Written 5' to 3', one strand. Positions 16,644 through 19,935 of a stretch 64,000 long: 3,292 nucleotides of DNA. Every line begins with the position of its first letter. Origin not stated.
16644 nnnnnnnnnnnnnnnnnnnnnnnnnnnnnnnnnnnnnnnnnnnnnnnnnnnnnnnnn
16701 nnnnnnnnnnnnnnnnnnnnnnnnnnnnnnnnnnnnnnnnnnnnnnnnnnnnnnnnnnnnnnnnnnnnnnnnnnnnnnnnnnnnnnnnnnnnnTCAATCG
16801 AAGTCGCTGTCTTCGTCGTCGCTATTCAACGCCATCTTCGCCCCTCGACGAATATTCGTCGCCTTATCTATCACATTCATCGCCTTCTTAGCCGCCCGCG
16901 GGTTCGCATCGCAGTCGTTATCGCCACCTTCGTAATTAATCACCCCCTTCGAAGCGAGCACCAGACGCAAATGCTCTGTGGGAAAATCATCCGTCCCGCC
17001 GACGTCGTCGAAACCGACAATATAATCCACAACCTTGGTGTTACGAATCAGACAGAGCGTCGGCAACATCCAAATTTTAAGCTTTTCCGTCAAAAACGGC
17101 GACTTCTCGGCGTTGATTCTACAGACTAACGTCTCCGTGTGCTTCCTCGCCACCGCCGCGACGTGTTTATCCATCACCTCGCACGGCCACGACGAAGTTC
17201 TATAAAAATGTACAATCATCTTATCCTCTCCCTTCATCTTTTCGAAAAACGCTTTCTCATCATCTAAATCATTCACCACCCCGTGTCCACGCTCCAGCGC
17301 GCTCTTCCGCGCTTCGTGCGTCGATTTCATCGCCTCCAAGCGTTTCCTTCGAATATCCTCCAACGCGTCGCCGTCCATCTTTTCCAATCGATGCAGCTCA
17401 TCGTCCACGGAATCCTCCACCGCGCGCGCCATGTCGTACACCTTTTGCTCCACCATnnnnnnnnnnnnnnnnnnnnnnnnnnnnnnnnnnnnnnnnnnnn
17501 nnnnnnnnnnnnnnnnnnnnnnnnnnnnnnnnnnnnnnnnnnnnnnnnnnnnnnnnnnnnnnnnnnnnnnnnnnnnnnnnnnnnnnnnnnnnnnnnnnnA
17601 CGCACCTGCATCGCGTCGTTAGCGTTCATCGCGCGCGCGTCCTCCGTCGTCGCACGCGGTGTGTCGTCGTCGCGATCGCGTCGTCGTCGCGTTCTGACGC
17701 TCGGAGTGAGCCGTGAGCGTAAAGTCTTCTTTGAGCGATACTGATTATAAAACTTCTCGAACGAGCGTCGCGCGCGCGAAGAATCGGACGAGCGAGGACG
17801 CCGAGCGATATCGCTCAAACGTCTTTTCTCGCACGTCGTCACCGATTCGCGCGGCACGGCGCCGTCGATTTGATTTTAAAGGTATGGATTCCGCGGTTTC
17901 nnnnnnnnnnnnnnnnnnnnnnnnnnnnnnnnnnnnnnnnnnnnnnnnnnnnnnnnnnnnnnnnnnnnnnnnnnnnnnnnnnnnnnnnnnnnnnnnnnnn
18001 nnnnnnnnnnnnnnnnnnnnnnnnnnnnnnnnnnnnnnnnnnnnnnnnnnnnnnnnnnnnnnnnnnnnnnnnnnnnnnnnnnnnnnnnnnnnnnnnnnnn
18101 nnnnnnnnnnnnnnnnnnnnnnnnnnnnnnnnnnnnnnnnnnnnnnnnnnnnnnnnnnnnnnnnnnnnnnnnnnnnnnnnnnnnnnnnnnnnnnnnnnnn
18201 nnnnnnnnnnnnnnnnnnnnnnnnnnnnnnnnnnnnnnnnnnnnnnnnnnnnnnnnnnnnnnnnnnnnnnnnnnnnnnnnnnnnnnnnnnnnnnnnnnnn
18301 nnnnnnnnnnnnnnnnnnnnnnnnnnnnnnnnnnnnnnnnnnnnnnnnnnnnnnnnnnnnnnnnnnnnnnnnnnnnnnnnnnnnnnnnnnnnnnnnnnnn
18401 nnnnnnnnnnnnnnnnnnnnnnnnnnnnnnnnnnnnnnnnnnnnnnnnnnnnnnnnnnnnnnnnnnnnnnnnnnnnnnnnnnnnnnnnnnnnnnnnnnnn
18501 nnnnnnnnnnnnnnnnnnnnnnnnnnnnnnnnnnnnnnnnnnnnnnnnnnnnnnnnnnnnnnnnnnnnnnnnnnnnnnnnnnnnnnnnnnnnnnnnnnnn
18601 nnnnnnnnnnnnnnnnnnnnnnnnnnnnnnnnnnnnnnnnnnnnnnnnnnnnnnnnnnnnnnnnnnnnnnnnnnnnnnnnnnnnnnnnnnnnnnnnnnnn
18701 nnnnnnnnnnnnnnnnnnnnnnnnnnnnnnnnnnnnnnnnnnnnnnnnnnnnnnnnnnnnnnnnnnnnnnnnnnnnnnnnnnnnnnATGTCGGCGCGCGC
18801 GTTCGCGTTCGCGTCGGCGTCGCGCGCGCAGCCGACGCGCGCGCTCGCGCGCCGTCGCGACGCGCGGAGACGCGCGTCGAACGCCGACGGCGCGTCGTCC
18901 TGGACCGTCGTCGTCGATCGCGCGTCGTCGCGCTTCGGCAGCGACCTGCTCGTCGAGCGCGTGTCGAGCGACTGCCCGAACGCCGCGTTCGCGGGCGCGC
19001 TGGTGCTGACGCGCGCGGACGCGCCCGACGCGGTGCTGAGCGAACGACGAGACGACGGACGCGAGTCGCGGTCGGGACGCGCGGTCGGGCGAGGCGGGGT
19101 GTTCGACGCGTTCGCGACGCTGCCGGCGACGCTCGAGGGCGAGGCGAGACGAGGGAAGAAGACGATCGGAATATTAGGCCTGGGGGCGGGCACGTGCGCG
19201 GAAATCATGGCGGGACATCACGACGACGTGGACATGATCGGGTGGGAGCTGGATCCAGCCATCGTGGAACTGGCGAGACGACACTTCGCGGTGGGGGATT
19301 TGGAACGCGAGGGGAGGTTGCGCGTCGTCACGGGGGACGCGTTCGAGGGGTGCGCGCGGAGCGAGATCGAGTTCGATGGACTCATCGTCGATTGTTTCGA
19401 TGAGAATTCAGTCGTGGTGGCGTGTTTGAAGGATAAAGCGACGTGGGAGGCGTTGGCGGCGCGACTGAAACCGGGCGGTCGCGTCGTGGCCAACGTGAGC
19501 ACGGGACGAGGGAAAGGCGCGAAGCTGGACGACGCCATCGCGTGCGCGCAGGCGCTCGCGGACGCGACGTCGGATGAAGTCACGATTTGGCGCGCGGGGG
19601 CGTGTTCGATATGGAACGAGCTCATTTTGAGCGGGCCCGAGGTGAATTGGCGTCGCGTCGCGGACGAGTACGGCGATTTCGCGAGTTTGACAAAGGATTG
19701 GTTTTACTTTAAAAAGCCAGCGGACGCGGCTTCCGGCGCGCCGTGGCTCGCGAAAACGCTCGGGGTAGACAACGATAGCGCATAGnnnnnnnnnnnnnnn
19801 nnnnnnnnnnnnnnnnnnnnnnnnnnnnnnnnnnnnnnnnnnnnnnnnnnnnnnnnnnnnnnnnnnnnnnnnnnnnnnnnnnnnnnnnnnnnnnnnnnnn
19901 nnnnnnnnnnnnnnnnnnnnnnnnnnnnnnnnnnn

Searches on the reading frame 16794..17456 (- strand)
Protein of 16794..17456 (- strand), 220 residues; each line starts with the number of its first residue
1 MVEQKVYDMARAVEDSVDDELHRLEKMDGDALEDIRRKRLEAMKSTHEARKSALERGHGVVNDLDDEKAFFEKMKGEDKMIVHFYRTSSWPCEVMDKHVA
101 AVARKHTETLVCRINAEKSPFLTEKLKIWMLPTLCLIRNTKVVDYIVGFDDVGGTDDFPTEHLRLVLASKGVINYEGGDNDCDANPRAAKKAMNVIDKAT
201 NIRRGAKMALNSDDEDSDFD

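Call 49: search_protein_families(library=pfam, proteins=[window:16794-17456:-], max_evalue=0.001)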
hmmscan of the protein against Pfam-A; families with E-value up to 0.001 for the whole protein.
window:16794-17456:- (220 aa): 2 families
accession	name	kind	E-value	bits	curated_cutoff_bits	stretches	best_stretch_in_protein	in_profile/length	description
PF00085.26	Thioredoxin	-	6.8e-08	32.9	23.5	1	67-148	7-90/103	Thioredoxin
PF02114.22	Phosducin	-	0.00046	19.7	23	1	22-156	93-224/265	Phosducin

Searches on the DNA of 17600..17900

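Call 52: search_rna_families(source=window, start=17600, end=17900, threshold=evalue, max_evalue=1, show_alignments=2)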
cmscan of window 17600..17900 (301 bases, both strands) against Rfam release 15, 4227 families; matches with E-value up to 1: 1.
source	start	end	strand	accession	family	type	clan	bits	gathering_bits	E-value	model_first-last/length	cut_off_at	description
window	17695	17814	+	RF02916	atpB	Cis-reg;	-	13.7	37.4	0.72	1-128/128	no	atpB RNA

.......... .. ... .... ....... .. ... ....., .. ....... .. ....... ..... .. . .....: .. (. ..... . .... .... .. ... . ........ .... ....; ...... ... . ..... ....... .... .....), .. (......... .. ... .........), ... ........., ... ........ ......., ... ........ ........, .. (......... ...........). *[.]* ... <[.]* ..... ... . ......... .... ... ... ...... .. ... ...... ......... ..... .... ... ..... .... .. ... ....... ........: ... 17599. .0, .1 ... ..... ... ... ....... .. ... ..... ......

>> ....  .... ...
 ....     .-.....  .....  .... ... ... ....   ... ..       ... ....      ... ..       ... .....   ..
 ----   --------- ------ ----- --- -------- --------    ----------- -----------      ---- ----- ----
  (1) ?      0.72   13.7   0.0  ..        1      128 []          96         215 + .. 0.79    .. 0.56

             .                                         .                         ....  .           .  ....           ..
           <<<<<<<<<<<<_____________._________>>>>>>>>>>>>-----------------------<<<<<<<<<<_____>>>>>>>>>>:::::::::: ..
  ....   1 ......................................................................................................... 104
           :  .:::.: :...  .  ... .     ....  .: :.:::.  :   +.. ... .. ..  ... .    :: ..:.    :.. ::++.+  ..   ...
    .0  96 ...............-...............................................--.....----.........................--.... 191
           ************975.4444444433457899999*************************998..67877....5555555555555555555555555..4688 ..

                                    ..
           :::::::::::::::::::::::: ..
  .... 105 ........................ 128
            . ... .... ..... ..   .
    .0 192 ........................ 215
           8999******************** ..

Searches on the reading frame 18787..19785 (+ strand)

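Call 49: search_protein_families(library=pfam, proteins=[window:18787-19785:+], max_evalue=0.001)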
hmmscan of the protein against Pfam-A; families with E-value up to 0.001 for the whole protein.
window:18787-19785:+ (332 aa): 2 families
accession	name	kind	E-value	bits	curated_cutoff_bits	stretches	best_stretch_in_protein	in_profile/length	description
PF01564.23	Spermine_synth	-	1e-05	25.6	22.9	1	123-235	18-130/186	Spermine/spermidine synthase domain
PF13649.12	Methyltransf_25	-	0.0009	20.3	27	0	130-231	4-97/97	Methyltransferase domain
